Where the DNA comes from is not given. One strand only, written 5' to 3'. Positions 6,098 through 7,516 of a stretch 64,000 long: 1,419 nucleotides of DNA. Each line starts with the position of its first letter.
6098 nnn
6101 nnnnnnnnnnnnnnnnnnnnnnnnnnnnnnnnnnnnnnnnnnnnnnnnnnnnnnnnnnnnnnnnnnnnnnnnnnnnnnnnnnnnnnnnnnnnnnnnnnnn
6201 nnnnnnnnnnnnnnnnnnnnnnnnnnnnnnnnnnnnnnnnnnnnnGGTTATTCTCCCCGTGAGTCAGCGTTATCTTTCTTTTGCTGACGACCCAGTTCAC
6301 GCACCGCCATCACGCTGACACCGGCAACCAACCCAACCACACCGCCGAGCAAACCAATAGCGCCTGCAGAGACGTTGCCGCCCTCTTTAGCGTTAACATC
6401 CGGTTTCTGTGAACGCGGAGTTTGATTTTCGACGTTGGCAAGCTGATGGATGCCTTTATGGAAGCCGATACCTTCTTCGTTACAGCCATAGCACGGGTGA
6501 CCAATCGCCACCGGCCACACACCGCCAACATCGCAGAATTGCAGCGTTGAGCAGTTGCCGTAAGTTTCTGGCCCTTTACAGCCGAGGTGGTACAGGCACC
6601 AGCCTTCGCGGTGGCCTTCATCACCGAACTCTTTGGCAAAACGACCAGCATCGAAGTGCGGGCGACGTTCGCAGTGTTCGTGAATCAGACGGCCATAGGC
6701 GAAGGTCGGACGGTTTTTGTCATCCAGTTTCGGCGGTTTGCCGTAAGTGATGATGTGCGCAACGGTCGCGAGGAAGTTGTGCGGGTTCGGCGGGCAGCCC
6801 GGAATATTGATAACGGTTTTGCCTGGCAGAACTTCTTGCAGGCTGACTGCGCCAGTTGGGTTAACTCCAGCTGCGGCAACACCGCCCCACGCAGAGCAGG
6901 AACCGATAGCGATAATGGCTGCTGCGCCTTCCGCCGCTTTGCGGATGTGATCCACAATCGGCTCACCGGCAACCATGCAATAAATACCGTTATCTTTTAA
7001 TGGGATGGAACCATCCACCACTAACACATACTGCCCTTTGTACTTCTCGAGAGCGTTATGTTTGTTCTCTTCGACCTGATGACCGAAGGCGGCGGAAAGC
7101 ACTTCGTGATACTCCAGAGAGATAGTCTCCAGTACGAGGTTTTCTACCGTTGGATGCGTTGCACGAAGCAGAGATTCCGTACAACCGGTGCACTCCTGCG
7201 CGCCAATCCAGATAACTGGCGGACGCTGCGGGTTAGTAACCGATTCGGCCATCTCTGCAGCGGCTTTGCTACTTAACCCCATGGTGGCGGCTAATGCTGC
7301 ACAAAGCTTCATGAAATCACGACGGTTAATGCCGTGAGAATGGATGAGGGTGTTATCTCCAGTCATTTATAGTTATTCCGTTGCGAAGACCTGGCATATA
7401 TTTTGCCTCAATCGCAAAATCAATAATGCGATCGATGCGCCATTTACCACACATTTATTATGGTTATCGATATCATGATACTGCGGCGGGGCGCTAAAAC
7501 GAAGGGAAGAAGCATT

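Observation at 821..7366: Compact hybOABCDEFG operon with overlapping start and stop codons and two Tat-targeted subunits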

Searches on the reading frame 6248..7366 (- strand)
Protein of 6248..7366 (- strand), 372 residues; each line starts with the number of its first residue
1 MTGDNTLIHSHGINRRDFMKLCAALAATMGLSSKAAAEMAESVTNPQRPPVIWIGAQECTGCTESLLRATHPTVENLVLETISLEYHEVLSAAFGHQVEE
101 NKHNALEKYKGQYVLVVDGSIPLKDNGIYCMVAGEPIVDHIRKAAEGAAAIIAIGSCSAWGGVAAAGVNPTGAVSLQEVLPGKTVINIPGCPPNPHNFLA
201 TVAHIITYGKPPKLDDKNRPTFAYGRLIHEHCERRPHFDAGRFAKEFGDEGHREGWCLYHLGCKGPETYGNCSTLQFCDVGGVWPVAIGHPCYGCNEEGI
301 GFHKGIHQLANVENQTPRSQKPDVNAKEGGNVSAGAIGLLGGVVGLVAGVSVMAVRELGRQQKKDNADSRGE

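Call 9: search_protein_families(proteins=[window:6248-7366:-], library=ncbifam, max_evalue=0.00001)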
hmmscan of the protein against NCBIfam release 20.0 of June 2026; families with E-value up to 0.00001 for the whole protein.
window:6248-7366:- (372 aa): 3 families
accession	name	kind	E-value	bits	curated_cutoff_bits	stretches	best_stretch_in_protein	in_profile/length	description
NF007779.0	PRK10468.1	equivalog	7.2e-252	834.7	659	1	1-372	1-372/372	hydrogenase 2 small subunit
TIGR00391.1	hydA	subfamily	1e-196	653.3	179.5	1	2-365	1-365/365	hydrogenase small subunit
NF045520.1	H2_NiFeSe_small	exception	7.1e-66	222.7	470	1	13-299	2-303/314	NiFeSe hydrogenase small subunit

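Call 13: search_solved_structures(query=window:6248-7366:-, max_evalue=1e-50, show_alignments=1)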
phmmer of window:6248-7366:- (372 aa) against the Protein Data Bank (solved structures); distinct sequences matched with E-value up to 1e-50: 37.
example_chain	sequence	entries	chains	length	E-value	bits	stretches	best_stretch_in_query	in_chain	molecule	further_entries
5xvb_S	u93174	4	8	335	2.6e-229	764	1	38-372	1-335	[NiFe]-hydrogenase 2 small subunit | Hydrogenase-2 small chain | NiFe hydrogenase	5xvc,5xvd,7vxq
6g7m_S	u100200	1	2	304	2.5e-209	698.2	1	38-334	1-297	Hydrogenase-2 small chain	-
6ehq_S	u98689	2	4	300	7.5e-209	696.6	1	38-331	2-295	Hydrogenase-2 small chain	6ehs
6gam_S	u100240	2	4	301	9.4e-209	696.3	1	38-331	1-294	Hydrogenase-2 small chain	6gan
6en9_S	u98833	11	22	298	6.2e-208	693.6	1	39-331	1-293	Hydrogenase-2 small chain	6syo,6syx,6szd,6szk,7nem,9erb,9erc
1h2a_S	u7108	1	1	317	2.6e-86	293.2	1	9-298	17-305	HYDROGENASE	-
3myr_A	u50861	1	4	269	7e-84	285.2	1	47-301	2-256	Hydrogenase (NiFe) small subunit HydA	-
8pou_S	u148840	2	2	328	4e-81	276.1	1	47-305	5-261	Uptake hydrogenase small subunit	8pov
8pow_S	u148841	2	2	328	7.4e-80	272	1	47-305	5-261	Uptake hydrogenase small subunit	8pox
8poy_S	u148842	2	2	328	7.4e-80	272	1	47-305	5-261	Uptake hydrogenase small subunit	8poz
4c3o_B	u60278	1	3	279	9.1e-80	271.7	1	45-304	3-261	HYDROGENASE-1 SMALL SUBUNIT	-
6g94_S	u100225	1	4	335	1.3e-79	271.2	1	45-361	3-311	Hydrogenase-1 small chain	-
4upe_A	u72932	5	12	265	8.5e-79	268.5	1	44-298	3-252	NIFE-HYDROGENASE SMALL SUBUNIT | HYDROGENASE (NIFE) SMALL SUBUNIT HYDA | PERIPLASMIC [NIFE] HYDROGENASE SMALL SUBUNIT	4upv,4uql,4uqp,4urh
1yqw_A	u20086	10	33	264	1.2e-78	268.1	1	44-298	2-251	Periplasmic [NiFe] hydrogenase small subunit | HYDROGENASE (NIFE) SMALL SUBUNIT HYDA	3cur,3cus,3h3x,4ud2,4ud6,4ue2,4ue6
5mdj_S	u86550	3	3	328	1.4e-78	267.8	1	47-305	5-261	Uptake hydrogenase small subunit; HOXK | Uptake hydrogenase small subunit;HOXK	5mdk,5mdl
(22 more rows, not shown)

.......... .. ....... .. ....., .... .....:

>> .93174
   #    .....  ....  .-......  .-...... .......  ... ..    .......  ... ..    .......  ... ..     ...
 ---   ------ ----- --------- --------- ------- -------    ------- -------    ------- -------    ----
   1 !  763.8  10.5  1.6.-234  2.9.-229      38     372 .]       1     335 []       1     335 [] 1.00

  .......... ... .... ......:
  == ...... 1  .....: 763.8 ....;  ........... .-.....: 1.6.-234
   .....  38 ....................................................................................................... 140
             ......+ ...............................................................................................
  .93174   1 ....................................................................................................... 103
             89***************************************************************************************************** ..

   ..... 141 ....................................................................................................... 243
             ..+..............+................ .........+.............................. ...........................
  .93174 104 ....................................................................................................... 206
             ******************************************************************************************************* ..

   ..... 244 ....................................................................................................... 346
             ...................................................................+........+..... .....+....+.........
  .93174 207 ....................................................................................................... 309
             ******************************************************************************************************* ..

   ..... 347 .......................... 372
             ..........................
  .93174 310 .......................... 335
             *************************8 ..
